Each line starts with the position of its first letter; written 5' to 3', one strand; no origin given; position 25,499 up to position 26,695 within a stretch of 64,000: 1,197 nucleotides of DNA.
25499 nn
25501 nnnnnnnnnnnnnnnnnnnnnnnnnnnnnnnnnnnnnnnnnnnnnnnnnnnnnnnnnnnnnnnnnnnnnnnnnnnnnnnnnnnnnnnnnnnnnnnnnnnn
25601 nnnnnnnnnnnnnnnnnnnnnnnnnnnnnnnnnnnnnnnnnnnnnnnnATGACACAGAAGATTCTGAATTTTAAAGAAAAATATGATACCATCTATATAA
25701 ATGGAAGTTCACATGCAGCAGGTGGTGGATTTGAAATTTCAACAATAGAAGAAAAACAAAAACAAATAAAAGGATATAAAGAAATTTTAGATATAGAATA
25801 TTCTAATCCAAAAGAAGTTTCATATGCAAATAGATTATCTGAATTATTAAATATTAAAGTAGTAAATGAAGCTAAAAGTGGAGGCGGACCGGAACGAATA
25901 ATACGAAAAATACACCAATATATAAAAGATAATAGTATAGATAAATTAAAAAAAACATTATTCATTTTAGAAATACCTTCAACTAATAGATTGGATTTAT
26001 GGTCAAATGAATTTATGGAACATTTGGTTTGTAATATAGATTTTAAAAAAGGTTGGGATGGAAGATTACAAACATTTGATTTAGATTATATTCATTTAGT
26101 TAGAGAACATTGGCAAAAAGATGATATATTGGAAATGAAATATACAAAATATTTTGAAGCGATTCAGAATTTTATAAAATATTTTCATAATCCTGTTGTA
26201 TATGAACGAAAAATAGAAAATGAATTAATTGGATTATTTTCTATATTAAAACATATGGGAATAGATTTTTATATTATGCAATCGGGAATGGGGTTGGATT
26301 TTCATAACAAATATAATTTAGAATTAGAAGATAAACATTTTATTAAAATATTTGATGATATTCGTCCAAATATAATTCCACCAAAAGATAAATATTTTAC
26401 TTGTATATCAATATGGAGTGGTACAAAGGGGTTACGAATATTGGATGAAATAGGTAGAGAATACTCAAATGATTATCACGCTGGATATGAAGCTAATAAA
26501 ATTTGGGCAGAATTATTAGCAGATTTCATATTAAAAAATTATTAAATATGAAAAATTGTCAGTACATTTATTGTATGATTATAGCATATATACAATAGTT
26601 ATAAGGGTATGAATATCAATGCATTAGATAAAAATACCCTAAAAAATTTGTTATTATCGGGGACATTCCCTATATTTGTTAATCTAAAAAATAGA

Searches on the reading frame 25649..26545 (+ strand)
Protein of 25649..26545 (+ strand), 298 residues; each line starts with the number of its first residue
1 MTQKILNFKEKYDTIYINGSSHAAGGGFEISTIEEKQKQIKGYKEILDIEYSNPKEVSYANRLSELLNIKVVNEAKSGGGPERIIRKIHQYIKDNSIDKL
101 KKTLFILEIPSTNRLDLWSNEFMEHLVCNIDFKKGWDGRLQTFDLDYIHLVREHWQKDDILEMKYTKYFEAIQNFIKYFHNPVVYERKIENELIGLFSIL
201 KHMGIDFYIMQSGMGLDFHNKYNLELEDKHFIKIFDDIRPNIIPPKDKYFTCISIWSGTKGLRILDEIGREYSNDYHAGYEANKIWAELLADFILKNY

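Call 9: search_protein_families(library=pfam, max_evalue=1, proteins=[window:25649-26545:+])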
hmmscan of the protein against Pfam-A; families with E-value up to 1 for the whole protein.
window:25649-26545:+ (298 aa): 2 families
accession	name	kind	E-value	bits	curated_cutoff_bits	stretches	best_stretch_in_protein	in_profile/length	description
PF16822.11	ALGX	-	0.042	14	26.5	1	51-110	211-267/268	SGNH hydrolase-like domain, acetyltransferase AlgX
PF21834.1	DUF6894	-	0.21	12.2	24.1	1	260-294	8-42/69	Domain of unknown function (DUF6894)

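Call 10: search_protein_families(library=phrogs, max_evalue=0.01, proteins=[window:25649-26545:+])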
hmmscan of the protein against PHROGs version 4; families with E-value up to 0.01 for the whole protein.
window:25649-26545:+ (298 aa): 0 families

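Call 20: find_homologous_proteins(query=A2, max_evalue=0.001)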
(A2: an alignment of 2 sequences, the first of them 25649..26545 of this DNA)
Query A2 (2 sequences) (298 aa, profile of the alignment): 23 proteins with E <= 0.001 among 7228 candidates.
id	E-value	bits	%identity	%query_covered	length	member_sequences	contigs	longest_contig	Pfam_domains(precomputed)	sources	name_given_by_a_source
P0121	4.3e-158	544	100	100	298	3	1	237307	-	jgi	jgi:hypothetical protein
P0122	4.1e-133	462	28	37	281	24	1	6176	-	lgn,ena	-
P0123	5.1e-121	422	77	99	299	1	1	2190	-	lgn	-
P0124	7.6e-111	389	26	37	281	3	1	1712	-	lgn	-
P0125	3.8e-108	380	32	22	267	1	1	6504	-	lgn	-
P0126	3.0e-86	308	59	99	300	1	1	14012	-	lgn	-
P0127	3.4e-82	295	56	99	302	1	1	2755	-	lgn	-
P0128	2.3e-78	282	56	99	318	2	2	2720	-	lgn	-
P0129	9.2e-78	280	55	99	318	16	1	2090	-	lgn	-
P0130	8.0e-39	152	29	34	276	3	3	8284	-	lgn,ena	-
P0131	2.6e-38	150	23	88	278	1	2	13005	-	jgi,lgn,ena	-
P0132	7.1e-37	146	34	17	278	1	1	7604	-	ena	-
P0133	8.6e-37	145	27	36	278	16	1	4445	-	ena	-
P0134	1.3e-36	145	34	17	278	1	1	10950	-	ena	-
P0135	4.0e-36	143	29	36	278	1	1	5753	-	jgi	jgi:hypothetical protein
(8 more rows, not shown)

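Call 31: search_solved_structures(query=A5, max_evalue=1, show_alignments=1)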
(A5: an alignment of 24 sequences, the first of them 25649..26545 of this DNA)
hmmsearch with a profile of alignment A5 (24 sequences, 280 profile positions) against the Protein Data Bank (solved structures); distinct sequences matched with E-value up to 1: 1.
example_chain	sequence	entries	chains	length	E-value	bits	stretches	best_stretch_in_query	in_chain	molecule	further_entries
3mc1_A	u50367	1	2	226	0.032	17.1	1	125-193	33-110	Predicted phosphatase, HAD family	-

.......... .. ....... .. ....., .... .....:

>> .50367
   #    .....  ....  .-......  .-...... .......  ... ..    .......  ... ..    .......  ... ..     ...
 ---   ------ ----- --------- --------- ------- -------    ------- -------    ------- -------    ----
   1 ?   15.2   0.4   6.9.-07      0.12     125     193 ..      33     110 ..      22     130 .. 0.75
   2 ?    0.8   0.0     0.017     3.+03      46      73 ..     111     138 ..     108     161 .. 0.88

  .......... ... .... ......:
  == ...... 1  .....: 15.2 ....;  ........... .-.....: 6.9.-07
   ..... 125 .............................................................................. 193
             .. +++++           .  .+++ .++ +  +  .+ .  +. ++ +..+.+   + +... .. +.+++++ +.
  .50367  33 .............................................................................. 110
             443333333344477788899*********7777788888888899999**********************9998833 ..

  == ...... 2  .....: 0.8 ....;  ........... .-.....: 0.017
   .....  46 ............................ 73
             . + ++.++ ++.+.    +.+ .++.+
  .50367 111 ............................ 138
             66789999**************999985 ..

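Call 42: find_encoding_contigs(protein=P0121, flank=10000, max_places=3)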
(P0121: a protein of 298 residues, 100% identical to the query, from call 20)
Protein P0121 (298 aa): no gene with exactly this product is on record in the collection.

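Call 44: predict_structure(alignment_id=A5)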
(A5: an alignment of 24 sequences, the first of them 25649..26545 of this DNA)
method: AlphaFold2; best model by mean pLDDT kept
length: 298 residues; sequences in the alignment: 24
mean_pLDDT: 85.0   pTM: 0.85
mean pLDDT of the five models: 85.0, 84.9, 83.6, 83.4, 81.5
residues with pLDDT >= 90: 142; 70-90: 120; 50-70: 34; < 50: 2
segments of 3 or more residues with pLDDT < 50: none
pLDDT, mean of each block of 10 residues (from residue 1): 91 93 80 85 94 84 93 82 91 96 95 82 80 56 63 61 80 80 82 91 94 71 77 92 90 94 95 93 96 92
secondary structure, 60 per line:
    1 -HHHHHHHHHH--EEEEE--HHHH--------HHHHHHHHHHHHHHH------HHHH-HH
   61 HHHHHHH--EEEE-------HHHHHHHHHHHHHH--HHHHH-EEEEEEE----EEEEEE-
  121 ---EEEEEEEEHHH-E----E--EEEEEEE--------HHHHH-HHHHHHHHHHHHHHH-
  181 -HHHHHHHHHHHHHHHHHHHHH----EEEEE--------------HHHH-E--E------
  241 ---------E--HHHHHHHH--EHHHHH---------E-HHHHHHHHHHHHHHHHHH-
elements in order: H2-11 E14-18 H21-24 H33-47 H54-57 H59-67 E70-73 H81-94 H97-101 E103-109 E114-119 E124-131 E144-150 H159-163 H165-179 H182-202 E207-211 H226-229 H253-260 H264-268 H280-297
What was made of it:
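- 25649..26545 (+): SGNH-superfamily paralog, family B (298 aa; NGSS21HAAG, G78G79, R114, D275YH277). AF2 pLDDT 85 (call 44).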

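Call 64: search_protein_families(library=pfam, alignment_id=A5, max_evalue=0.1)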
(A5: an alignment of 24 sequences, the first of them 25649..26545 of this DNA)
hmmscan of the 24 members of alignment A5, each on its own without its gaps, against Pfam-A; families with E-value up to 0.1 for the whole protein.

A. member 1, window:25649-26545:+ (298 aa): 1 family
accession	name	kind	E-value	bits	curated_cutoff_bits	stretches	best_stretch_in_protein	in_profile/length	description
PF16822.11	ALGX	-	0.042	14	26.5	1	51-110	211-267/268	SGNH hydrolase-like domain, acetyltransferase AlgX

B. families by the number of members that match (of 24 scanned): 8 families
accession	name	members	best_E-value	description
PF19547.4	DUF6071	12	6.1e-05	Family of unknown function (DUF6071)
PF02784.22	Orn_Arg_deC_N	3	0.061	Pyridoxal-dependent decarboxylase, pyridoxal binding domain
PF00657.28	Lipase_GDSL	2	0.00059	GDSL-like Lipase/Acylhydrolase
PF13472.12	Lipase_GDSL_2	1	0.0052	GDSL-like Lipase/Acylhydrolase family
PF16822.11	ALGX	1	0.042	SGNH hydrolase-like domain, acetyltransferase AlgX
PF19898.4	DUF6371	1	0.074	Domain of unknown function (DUF6371)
PF13482.12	RNase_H_2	1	0.084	RNase_H superfamily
PF18628.8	P2_N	1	0.093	Viral coat protein P2 N-terminal domain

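Call 82: search_protein_families(library=ncbifam, max_evalue=0.1, proteins=[window:25649-26545:+])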
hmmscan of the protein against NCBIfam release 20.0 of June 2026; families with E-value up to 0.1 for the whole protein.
window:25649-26545:+ (298 aa): 0 families

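Call 85: find_related_loci(query=A5, collection=viral_contigs, flank=10000)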
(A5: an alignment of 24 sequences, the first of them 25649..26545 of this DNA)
Query A5 (298 aa) in viral_contigs; peptide patterns used: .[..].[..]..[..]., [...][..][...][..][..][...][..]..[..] (x = any residue, [..] = any of these).
97 stretches matched a pattern; 23 encode a relative of the query (tblastn E <= 1e-3); 23 distinct loci.
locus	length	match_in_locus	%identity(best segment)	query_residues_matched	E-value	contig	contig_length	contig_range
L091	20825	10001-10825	33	9-298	4e-40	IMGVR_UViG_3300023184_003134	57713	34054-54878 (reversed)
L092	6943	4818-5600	31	14-294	8e-36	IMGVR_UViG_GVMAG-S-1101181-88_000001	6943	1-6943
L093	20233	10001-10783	31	14-294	9e-36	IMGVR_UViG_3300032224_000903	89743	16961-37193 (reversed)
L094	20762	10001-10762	28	12-288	3e-30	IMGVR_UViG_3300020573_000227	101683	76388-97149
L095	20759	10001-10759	29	12-288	3e-30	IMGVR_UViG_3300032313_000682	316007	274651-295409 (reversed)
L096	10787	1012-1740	31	11-290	5e-22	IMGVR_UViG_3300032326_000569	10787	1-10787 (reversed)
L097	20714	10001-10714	31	11-283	2e-21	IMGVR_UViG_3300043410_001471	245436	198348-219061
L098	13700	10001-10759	27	9-297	5e-18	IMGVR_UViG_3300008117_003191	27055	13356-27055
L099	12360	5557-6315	27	9-297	5e-18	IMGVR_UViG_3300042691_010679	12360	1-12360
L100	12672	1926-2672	29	11-294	6e-18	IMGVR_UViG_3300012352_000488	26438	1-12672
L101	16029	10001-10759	27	9-297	5e-18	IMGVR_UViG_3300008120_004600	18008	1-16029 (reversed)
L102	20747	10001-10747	29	11-294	1e-16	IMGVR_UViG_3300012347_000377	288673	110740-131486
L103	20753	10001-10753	29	11-296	4e-16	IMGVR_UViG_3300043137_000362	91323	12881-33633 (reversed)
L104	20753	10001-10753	29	11-296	4e-16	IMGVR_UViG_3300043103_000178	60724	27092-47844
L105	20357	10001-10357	30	12-120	1e-9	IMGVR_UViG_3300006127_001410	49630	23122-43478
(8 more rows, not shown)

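Call 100: search_protein_families(library=pfam, max_evalue=0.01, proteins=[L094:9986-11794:+])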
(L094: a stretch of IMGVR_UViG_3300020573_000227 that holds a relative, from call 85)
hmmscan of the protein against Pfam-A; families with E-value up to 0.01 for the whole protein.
L094:9986-11794:+ (602 aa): 1 family
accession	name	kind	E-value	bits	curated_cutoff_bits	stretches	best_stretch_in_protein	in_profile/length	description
PF00657.28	Lipase_GDSL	-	0.00089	19.9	23.6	0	273-352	1-81/208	GDSL-like Lipase/Acylhydrolase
